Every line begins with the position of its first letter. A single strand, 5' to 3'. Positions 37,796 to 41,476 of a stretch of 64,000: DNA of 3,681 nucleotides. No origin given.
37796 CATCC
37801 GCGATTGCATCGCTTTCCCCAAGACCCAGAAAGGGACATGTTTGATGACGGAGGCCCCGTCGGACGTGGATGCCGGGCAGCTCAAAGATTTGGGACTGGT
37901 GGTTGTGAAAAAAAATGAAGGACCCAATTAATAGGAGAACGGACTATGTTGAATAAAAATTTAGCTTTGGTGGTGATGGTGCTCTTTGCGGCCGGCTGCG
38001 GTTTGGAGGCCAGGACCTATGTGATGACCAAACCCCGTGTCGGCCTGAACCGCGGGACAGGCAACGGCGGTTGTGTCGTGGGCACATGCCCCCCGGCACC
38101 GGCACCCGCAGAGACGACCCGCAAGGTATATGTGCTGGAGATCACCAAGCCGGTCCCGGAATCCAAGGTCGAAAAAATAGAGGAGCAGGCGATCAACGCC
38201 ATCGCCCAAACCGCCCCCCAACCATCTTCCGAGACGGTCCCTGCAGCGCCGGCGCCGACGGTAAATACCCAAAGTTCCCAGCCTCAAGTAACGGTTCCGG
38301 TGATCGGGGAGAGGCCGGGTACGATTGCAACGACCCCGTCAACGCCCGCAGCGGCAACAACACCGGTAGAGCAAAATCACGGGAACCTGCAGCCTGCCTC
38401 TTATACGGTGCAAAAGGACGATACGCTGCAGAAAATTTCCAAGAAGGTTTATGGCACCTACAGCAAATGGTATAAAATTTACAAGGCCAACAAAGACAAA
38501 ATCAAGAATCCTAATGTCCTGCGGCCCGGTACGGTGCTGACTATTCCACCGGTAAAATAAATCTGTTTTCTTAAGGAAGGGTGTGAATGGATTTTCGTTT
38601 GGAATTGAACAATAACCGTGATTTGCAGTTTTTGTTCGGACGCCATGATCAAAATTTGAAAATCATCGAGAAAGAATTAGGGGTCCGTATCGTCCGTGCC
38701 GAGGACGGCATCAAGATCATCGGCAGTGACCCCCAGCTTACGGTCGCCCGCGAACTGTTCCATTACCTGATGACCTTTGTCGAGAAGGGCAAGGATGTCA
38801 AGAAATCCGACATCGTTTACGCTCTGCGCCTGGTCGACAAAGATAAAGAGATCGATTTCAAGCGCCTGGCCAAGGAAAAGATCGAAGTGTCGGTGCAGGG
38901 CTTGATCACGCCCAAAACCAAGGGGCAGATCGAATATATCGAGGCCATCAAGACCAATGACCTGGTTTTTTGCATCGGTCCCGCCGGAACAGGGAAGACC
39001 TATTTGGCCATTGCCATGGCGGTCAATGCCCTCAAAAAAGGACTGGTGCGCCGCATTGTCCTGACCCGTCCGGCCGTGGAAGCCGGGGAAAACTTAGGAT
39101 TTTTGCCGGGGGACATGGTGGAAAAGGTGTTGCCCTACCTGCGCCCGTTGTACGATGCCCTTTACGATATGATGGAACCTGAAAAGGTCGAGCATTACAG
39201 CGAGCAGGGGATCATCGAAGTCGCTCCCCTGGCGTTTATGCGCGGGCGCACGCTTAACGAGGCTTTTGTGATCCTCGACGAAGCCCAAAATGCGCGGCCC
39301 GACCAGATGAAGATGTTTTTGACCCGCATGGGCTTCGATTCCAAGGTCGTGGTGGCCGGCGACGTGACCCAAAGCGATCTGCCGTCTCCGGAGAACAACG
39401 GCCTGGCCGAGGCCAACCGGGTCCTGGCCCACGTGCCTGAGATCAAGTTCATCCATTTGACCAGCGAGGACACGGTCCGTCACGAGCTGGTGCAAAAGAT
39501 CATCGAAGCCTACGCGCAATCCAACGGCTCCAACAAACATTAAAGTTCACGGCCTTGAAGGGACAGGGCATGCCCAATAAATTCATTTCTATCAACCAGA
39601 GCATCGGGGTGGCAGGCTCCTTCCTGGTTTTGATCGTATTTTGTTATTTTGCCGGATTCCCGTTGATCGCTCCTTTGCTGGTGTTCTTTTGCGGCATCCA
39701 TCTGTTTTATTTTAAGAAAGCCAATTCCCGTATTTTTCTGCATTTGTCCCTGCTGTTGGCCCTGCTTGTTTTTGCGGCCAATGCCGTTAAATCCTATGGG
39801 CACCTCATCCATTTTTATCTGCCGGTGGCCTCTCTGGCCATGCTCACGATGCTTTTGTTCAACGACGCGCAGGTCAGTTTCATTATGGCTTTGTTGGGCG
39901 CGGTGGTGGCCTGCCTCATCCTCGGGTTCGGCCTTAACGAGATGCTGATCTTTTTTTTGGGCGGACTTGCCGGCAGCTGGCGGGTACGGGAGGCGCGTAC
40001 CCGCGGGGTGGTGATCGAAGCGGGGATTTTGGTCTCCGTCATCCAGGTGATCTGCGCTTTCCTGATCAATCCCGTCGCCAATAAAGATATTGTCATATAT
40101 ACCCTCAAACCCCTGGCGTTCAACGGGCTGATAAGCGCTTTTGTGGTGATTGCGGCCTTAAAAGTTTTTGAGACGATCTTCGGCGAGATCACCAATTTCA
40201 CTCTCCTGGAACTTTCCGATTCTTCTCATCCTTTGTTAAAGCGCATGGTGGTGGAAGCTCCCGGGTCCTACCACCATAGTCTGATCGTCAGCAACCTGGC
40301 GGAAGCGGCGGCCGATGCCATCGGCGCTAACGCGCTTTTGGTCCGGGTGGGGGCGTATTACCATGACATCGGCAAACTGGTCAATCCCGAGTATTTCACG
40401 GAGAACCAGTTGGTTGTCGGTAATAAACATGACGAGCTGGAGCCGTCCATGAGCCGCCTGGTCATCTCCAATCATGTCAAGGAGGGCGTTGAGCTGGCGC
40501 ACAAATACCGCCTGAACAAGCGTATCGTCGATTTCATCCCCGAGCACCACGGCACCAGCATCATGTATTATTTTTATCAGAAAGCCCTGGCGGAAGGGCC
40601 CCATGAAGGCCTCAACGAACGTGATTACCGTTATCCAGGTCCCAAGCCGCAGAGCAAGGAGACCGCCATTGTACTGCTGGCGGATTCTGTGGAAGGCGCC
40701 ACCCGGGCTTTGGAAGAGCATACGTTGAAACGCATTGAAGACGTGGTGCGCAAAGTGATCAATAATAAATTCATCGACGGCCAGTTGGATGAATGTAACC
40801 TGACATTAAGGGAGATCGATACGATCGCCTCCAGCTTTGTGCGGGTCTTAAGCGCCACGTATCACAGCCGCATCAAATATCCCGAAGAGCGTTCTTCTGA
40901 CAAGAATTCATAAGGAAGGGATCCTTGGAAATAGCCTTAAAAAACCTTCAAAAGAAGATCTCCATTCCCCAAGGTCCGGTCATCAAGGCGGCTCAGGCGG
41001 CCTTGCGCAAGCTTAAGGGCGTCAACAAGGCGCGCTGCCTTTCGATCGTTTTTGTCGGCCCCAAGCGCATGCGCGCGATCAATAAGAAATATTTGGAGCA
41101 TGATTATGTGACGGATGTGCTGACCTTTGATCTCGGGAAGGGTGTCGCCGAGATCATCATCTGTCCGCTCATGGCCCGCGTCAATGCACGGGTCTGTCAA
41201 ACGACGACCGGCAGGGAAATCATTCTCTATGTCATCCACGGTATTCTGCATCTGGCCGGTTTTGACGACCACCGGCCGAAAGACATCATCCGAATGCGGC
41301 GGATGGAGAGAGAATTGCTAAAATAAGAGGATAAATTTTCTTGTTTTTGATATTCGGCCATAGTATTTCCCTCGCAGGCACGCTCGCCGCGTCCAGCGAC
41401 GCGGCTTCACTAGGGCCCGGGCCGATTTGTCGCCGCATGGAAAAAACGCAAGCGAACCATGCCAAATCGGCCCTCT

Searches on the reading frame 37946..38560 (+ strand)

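Call 40: search_protein_families(library=pfam, proteins=[window:37946-38560:+])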
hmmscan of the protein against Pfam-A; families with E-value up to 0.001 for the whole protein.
window:37946-38560:+ (204 aa): 1 family
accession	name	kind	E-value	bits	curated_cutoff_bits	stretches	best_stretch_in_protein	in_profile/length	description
PF01476.26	LysM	-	1.5e-09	38.1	20.9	1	153-201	1-43/43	LysM domain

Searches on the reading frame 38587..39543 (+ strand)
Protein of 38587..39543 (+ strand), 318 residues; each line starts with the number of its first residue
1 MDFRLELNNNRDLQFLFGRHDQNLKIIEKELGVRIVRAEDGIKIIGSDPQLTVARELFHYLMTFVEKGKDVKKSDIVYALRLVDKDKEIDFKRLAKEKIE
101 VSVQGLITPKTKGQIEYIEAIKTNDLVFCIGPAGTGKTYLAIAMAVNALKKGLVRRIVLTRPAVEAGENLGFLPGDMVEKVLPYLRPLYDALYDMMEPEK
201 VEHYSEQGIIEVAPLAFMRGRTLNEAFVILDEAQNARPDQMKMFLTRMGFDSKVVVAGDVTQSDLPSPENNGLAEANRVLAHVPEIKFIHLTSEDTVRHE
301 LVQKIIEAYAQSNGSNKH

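Call 41: search_protein_families(library=pfam, proteins=[window:38587-39543:+])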
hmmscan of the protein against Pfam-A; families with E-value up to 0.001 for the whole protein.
window:38587-39543:+ (318 aa): 7 families
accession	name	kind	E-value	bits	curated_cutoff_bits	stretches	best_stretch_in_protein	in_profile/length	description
PF02562.22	PhoH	-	6.6e-95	316.8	27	1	107-309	2-204/205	PhoH-like protein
PF13604.12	AAA_30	-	5.5e-08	33.2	27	1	112-263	4-128/191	AAA domain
PF01695.23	IstB_IS21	-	4.8e-07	30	24.1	1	114-154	82-122/238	IstB-like ATP binding protein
PF13245.12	AAA_19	-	1.1e-06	29.3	25.1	1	116-263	3-129/134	AAA domain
PF13401.12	AAA_22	-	5.5e-05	23.9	27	1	123-249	4-109/130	AAA domain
PF00270.35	DEAD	-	0.00026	21.2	26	0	111-158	1-49/167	DEAD/DEAH box helicase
PF13191.12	AAA_16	-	0.0004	21.3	32.6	0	123-243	21-151/167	AAA ATPase domain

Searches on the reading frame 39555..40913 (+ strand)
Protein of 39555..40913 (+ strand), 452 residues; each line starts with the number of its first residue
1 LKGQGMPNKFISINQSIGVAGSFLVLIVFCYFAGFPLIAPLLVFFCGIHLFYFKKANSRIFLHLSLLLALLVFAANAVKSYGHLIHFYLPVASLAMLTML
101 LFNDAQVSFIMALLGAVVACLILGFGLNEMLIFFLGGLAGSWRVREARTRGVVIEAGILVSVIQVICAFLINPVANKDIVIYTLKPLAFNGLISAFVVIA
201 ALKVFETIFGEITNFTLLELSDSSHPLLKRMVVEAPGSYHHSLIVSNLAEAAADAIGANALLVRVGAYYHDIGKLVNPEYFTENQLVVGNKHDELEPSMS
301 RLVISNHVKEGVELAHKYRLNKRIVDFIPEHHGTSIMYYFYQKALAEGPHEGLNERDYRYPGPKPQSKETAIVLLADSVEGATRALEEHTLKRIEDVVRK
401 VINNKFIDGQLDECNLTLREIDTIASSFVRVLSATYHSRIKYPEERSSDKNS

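Call 41: search_protein_families(library=pfam, proteins=[window:39555-40913:+])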
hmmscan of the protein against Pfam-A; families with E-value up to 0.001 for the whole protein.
window:39555-40913:+ (452 aa): 2 families
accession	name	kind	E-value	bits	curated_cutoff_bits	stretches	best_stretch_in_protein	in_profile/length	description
PF07698.17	7TM-7TMR_HD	-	2.8e-16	60.4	29.4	1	41-211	10-188/190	7TM receptor with intracellular HD hydrolase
PF01966.28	HD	-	3.3e-16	60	22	1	239-380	2-114/116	HD domain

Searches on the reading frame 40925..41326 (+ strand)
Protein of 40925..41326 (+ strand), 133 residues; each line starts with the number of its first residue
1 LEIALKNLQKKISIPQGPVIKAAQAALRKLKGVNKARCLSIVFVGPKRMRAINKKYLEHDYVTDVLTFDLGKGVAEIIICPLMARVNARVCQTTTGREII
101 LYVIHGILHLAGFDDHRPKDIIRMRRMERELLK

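Call 12: find_encoding_contigs(protein=window:40925-41326:+, flank=3000, max_places=10)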
Protein window:40925-41326:+ (133 aa): no gene with exactly this product is on record in the collection.

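Call 41: search_protein_families(library=pfam, proteins=[window:40925-41326:+])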
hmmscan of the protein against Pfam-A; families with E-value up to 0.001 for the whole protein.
window:40925-41326:+ (133 aa): 1 family
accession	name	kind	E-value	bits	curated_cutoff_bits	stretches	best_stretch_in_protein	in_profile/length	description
PF02130.23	YbeY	-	9.2e-25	87.4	25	1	21-133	12-127/129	Endoribonuclease YbeY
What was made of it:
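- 40925..41326 (+): ybeY (endoribonuclease YbeY, 133 aa). Its last codons, from 41311, differ from those of sister strains: ...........* here and ............* there. Pfam PF02130, E = 9e-25 (call 41).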

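Call 58: find_homologous_proteins(query=window:40925-41323:+)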
Query window:40925-41323:+ (133 aa): 286 proteins with E <= 0.001 among 290 candidates; the best 120 are listed.
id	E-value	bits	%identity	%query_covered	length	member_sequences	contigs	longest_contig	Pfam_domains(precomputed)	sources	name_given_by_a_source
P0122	1.2e-80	286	100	100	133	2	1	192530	PF02130.25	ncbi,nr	ncbi:MAG: rRNA maturation RNase YbeY [Candidatus Omnitrophica bacterium]|nr:rRNA maturation RNase Yb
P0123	1.9e-52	195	74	100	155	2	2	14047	PF02130.25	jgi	-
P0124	1.7e-51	192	72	99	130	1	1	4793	PF02130.25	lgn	-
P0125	2.4e-50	188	70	99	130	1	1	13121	PF02130.25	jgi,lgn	-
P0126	1.6e-49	185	71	100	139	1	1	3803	PF02130.25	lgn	-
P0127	1.8e-49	185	67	99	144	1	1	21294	PF02130.25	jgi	jgi:probable rRNA maturation factor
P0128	2.9e-49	184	70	99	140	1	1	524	PF02130.25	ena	-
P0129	3.5e-49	184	68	100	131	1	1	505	PF02130.25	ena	-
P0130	4.2e-49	184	70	99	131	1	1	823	PF02130.25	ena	-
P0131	7.8e-49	183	69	99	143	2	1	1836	PF02130.25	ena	-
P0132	9.9e-49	183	66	99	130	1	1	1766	PF02130.25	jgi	jgi:probable rRNA maturation factor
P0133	1.4e-48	182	66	99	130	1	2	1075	PF02130.25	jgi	jgi:probable rRNA maturation factor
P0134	1.4e-48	182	69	98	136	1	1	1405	PF02130.25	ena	-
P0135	1.8e-48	182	68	100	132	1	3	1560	PF02130.25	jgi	jgi:probable rRNA maturation factor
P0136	2.1e-48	181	70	100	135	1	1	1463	PF02130.25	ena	-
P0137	2.4e-48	181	68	100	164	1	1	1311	PF02130.25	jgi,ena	jgi:probable rRNA maturation factor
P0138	3.4e-48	181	68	99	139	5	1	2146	PF02130.25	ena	-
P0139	3.5e-48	181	69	99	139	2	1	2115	PF02130.25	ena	-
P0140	4.2e-48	181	63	100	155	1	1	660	PF02130.25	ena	-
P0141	4.3e-48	180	70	99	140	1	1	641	PF02130.25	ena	-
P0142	4.4e-48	180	65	100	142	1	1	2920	PF02130.25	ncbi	-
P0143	5.1e-48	180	68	100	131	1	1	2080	PF02130.25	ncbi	-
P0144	5.9e-48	180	69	100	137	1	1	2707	PF02130.25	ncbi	-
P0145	1.2e-47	179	67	100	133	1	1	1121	PF02130.25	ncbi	-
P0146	3.2e-47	178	67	99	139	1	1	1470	PF02130.25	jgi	jgi:probable rRNA maturation factor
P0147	3.2e-47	178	69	99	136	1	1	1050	PF02130.25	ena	-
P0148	3.8e-47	177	67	99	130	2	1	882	PF02130.25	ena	-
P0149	5.4e-47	177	68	98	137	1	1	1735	PF02130.25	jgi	jgi:probable rRNA maturation factor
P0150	6.0e-47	177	65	98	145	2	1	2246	PF02130.25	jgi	-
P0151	9.2e-47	176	65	99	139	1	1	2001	PF02130.25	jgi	-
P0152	9.2e-47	176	65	100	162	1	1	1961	PF02130.25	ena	-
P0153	9.3e-47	176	67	99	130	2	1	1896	PF02130.25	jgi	jgi:probable rRNA maturation factor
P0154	9.5e-47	176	63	99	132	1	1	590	PF02130.25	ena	-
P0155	1.1e-46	176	67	99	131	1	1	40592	PF02130.25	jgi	-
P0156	1.2e-46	176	65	100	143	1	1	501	PF02130.25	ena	-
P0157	1.2e-46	176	67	99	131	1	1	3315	PF02130.25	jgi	jgi:probable rRNA maturation factor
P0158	1.9e-46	175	69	99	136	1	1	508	PF02130.25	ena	-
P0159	2.1e-46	175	58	99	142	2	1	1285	PF02130.25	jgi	jgi:probable rRNA maturation factor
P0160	2.2e-46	175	65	100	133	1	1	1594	PF02130.25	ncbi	-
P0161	2.6e-46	175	65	99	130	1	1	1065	PF02130.25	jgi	jgi:probable rRNA maturation factor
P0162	5.2e-46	174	65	99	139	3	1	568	PF02130.25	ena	-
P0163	8.1e-46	173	67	100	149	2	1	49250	PF02130.25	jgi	-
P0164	8.4e-46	173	68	100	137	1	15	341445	PF02130.25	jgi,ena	-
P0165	2.7e-45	171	65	99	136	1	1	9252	PF02130.25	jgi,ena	jgi:probable rRNA maturation factor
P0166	6.7e-45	170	63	99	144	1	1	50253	PF02130.25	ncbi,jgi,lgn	-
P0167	9.1e-45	170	66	99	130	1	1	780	PF02130.25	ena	-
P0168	1.3e-44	169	64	98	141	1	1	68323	PF02130.25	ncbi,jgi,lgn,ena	jgi:probable rRNA maturation factor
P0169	1.6e-44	169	64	99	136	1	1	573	PF02130.25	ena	-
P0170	2.2e-44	169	61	98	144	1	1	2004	PF02130.25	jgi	jgi:probable rRNA maturation factor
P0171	5.5e-44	167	64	99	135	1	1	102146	PF02130.25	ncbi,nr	ncbi:MAG: rRNA maturation RNase YbeY [Candidatus Omnitrophica bacterium]|nr:rRNA maturation RNase Yb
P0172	1.0e-43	166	61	100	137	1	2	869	PF02130.25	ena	-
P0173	1.1e-43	166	61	100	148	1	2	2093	PF02130.25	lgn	-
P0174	2.1e-43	165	62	99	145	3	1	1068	PF02130.25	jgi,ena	-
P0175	2.6e-43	165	62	99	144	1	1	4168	PF02130.25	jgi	-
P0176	2.7e-43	165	61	98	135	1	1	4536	PF02130.25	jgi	jgi:probable rRNA maturation factor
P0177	3.1e-43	165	64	99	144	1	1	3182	PF02130.25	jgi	jgi:rRNA maturation RNase YbeY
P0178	1.1e-42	163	60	99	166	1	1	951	PF02130.25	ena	-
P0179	2.1e-42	162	63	99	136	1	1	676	PF02130.25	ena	-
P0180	7.0e-42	160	60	100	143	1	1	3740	PF02130.25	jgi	-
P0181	2.2e-41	159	62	100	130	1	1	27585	PF02130.25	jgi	-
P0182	6.9e-41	157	64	99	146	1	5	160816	PF02130.25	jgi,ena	-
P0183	3.2e-40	155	76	71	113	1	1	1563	PF02130.25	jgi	jgi:rRNA maturation RNase YbeY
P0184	7.1e-40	154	74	80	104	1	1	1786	PF02130.25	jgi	-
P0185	1.1e-39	153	76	71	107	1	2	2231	PF02130.25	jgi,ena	-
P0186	3.6e-39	152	74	71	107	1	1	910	PF02130.25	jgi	jgi:probable rRNA maturation factor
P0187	4.7e-39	151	79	70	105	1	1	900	PF02130.25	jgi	jgi:probable rRNA maturation factor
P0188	5.9e-39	151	56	100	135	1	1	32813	PF02130.25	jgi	jgi:probable rRNA maturation factor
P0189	7.1e-39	151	76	71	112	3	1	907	PF02130.25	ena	-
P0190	8.6e-39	150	69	80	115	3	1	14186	PF02130.25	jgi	-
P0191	9.7e-39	150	76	71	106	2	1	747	PF02130.25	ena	-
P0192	1.3e-38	150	66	83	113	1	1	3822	PF02130.25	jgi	-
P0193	1.8e-38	149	75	71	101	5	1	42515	PF02130.25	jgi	jgi:probable rRNA maturation factor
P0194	3.6e-38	148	74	71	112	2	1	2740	PF02130.25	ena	-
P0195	3.9e-38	148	73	70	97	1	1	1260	PF02130.25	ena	-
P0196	7.1e-38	147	70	73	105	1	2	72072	PF02130.25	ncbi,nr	ncbi:MAG: rRNA maturation RNase YbeY [Candidatus Omnitrophica bacterium]|nr:rRNA maturation RNase Yb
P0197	1.2e-37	147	73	71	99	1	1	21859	PF02130.25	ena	-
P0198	1.2e-37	147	72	73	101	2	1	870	PF02130.25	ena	-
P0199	5.6e-37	145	72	71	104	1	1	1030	PF02130.25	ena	-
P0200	2.6e-36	142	74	71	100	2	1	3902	PF02130.25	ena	-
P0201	2.7e-36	142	56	99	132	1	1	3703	PF02130.25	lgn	-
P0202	4.2e-36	142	60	90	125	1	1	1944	PF02130.25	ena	-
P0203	5.7e-36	141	55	100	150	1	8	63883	PF02130.25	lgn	-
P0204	6.5e-36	141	74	71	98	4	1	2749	PF02130.25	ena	-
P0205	7.5e-36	141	70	71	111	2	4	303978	PF02130.25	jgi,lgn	jgi:probable rRNA maturation factor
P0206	1.9e-35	140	57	99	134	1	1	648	PF02130.25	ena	-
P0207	2.0e-35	140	58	99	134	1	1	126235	PF02130.25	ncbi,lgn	-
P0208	2.0e-35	140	73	71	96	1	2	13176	PF02130.25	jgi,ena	jgi:probable rRNA maturation factor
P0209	2.3e-35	139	75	63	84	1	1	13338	PF02130.25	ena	-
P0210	2.5e-35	139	75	64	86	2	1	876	PF02130.25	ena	-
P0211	2.7e-35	139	53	100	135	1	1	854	PF02130.25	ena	-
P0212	3.5e-35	139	78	64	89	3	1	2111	PF02130.25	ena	-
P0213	7.0e-35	138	71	70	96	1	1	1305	PF02130.25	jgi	jgi:probable rRNA maturation factor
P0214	8.5e-35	138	58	99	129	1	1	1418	PF02130.25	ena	-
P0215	9.2e-35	137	57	98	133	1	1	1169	PF02130.25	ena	-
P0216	9.9e-35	137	52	99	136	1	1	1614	PF02130.25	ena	-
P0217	1.0e-34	137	73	64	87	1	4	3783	PF02130.25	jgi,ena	-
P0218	1.2e-34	137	53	99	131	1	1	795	PF02130.25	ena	-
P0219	1.6e-34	137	53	100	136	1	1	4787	PF02130.25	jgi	jgi:probable rRNA maturation factor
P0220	1.6e-34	137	66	72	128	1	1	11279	PF02130.25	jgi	-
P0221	2.0e-34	136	70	71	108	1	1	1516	PF02130.25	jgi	jgi:rRNA maturation RNase YbeY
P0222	2.8e-34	136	53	100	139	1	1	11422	PF02130.25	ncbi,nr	ncbi:MAG: rRNA maturation RNase YbeY [Candidatus Omnitrophica bacterium]|nr:rRNA maturation RNase Yb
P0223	4.1e-34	135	50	100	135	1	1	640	PF02130.25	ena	-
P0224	6.3e-34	135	76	63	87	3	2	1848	PF02130.25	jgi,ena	-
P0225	8.2e-34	134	74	64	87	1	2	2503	PF02130.25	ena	-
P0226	1.0e-33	134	54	99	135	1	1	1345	PF02130.25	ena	-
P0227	1.1e-33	134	74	64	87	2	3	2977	PF02130.25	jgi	jgi:probable rRNA maturation factor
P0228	1.1e-33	134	76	63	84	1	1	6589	PF02130.25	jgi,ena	-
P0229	1.3e-33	134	55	99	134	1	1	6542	PF02130.25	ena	-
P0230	1.6e-33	133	75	63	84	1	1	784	PF02130.25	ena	-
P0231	1.7e-33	133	75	63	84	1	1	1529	PF02130.25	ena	-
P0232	1.8e-33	133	73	63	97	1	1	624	PF02130.25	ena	-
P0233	1.8e-33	133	57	95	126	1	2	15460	PF02130.25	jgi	jgi:probable rRNA maturation factor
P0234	2.1e-33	133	54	100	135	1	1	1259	PF02130.25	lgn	-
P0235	2.5e-33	133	53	99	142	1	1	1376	PF02130.25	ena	-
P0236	2.7e-33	133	55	100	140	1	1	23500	PF02130.25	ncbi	-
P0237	2.8e-33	133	71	63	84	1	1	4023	PF02130.25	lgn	-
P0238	4.2e-33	132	72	64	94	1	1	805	PF02130.25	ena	-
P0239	4.2e-33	132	71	63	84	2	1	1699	PF02130.25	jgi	jgi:probable rRNA maturation factor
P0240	4.3e-33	132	51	100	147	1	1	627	PF02130.25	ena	-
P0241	6.9e-33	131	67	71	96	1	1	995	PF02130.25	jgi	jgi:probable rRNA maturation factor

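Call 59: find_encoding_contigs(protein=P0122, flank=2000, max_places=10)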
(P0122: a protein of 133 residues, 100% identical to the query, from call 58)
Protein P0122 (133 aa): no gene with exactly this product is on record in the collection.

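Call 61: find_encoding_contigs(protein=P0123, flank=1500, max_places=4)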
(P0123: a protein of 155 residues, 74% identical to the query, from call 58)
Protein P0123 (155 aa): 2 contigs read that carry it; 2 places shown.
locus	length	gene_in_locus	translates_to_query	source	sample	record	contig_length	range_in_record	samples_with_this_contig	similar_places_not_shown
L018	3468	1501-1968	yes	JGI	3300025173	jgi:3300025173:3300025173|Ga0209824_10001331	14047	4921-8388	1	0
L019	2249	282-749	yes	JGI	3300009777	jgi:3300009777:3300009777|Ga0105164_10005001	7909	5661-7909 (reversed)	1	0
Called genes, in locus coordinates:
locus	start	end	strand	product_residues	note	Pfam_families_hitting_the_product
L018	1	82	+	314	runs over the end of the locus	PF01695:IstB_IS21 (weak), PF02562:PhoH, PF13245:AAA_19 (weak), PF13604:AAA_30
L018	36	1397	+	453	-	PF07698:7TM-7TMR_HD, PF01966:HD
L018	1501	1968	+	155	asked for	PF02130:YbeY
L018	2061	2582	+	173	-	PF04093:MreD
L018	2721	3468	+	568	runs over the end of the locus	PF03717:PBP_dimer, PF00905:Transpeptidase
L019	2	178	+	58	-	?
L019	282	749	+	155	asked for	PF02130:YbeY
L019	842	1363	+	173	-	PF04093:MreD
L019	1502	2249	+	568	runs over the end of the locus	PF03717:PBP_dimer, PF00905:Transpeptidase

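Call 64: list_cluster_members(proteins=[P0122, P0001])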
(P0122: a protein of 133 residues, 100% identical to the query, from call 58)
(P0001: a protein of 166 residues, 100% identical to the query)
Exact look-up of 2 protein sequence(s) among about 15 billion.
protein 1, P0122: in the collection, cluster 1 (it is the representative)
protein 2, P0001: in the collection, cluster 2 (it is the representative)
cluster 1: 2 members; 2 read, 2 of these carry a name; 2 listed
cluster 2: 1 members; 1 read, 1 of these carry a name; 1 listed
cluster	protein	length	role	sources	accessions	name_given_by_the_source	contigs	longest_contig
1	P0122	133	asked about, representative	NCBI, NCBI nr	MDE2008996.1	MAG: rRNA maturation RNase YbeY [Candidatus Omnitrophica bacterium] | rRNA maturation RNase YbeY [Candidatus Omnitrophota bacterium]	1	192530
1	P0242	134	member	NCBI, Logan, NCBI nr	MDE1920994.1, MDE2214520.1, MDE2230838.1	MAG: rRNA maturation RNase YbeY [Candidatus Omnitrophica bacterium] | rRNA maturation RNase YbeY [Candidatus Omnitrophota bacterium]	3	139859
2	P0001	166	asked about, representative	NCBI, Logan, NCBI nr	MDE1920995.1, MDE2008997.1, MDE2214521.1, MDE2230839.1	MAG: rod shape-determining protein MreD [Candidatus Omnitrophica bacterium] | rod shape-determining protein MreD [Candidatus Omnitrophota bacterium]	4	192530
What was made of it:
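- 40925..41326 (+): Window-type protein MDE2008996.1 is on 1 contig; the 134-aa sister type is in 3 genomes plus Logan assemblies (calls 58, 64).
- The short-spacer type is in 3 other genomes plus Logan assemblies (calls 58, 64). GenBank assigns adjacent protein accessions to YbeY and MreD, consistent with no gene between them (call 64). It is seen in a single metagenome-assembled genome only (call 64). GenBank's adjacent YbeY and MreD protein accessions indicate that no gene was annotated there (call 64).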
